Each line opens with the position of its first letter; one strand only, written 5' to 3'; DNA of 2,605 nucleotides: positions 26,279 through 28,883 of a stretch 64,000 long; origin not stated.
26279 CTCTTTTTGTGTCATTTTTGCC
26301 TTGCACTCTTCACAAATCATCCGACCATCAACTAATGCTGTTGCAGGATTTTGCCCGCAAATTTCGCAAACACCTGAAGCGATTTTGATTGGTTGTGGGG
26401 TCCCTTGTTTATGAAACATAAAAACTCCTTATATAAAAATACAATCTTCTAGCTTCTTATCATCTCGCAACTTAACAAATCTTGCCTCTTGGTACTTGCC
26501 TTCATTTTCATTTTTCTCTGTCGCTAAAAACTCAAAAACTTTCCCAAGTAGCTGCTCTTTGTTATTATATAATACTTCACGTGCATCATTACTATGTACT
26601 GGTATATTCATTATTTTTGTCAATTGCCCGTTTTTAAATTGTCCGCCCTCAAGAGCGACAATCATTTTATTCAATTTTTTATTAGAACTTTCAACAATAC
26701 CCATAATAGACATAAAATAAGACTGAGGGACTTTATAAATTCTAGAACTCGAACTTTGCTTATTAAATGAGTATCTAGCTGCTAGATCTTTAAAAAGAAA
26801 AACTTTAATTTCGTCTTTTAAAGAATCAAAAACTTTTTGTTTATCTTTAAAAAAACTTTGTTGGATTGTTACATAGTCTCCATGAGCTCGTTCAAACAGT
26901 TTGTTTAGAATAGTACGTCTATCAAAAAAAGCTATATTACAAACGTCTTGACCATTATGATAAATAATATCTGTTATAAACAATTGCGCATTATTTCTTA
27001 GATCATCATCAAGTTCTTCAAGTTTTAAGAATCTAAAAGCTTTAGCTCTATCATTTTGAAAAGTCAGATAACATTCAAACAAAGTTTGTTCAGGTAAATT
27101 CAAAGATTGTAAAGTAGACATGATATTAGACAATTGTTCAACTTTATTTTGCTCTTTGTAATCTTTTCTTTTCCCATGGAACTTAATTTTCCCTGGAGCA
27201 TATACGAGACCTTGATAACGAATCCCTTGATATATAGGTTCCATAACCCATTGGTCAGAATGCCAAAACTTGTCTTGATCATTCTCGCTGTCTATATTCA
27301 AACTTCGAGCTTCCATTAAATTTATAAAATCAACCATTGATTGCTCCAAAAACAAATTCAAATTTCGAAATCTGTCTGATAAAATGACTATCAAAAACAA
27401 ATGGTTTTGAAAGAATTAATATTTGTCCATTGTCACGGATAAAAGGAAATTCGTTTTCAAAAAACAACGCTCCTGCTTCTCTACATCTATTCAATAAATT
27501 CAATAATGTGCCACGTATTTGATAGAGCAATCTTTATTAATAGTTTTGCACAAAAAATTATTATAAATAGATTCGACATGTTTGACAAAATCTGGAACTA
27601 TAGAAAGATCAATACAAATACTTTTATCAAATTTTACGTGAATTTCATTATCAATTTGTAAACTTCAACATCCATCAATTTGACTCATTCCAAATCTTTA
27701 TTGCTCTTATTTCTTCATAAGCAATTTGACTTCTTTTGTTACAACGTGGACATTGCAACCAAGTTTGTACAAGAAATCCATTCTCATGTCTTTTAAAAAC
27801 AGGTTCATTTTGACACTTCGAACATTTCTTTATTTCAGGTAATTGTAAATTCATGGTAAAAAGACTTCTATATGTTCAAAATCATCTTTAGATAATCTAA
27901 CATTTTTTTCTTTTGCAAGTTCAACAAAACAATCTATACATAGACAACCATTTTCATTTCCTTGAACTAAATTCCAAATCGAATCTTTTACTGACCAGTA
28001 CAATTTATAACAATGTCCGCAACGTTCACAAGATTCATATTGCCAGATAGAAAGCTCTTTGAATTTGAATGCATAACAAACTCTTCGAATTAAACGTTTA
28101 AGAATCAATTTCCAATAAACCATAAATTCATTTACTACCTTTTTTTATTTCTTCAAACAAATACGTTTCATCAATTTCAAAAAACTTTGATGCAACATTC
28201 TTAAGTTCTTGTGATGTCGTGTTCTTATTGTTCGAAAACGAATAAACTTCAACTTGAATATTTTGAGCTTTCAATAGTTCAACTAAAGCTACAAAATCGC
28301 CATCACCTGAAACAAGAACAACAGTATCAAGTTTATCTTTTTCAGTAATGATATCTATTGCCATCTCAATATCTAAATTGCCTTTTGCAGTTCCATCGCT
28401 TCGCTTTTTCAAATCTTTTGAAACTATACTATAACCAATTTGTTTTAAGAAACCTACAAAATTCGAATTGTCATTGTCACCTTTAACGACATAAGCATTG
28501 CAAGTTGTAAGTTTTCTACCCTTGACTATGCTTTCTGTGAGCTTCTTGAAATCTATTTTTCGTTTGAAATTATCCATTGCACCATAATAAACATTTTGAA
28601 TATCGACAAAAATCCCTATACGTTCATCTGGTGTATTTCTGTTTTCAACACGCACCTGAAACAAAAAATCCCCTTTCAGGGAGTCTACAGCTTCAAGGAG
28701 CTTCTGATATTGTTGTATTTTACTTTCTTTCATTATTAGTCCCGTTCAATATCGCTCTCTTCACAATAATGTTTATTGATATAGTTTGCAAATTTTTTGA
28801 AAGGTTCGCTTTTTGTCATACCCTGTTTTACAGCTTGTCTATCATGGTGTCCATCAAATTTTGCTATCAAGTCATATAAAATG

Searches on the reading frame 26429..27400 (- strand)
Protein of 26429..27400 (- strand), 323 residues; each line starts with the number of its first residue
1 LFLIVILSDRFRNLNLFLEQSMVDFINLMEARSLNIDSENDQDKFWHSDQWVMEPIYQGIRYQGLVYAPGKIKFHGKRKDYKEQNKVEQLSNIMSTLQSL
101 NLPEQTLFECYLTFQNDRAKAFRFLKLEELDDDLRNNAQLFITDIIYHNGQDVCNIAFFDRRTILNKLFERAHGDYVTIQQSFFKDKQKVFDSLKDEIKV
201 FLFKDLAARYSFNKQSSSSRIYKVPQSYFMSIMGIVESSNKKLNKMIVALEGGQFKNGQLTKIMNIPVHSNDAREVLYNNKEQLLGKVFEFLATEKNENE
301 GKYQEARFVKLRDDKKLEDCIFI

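Call 13: search_protein_families(library=phrogs, proteins=[window:26429-27400:-], max_evalue=0.00001)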
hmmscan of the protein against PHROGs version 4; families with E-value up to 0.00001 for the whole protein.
window:26429-27400:- (323 aa): 1 family
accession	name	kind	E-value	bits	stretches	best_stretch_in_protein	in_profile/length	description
phrog_114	-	DNA, RNA and nucleotide metabolism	1.3e-06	28.3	1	223-320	417-506/634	ATP-dependent DNA ligase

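Call 84: search_protein_families(library=pfam, proteins=[window:26429-27400:-], max_evalue=0.0001)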
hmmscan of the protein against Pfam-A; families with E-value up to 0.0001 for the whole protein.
window:26429-27400:- (323 aa): 1 family
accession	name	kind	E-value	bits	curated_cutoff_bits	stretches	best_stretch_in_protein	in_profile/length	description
PF01068.26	DNA_ligase_A_M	-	6.6e-06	26.4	26.2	1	50-199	21-176/204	ATP dependent DNA ligase domain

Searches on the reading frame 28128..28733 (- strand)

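Call 39: search_protein_families(library=pfam, proteins=[window:28128-28733:-], max_evalue=0.01)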
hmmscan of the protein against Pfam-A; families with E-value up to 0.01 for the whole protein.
window:28128-28733:- (201 aa): 1 family
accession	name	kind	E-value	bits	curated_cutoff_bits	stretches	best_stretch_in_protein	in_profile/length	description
PF01936.24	NYN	-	1.3e-35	123.5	24.2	1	38-187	1-144/145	NYN domain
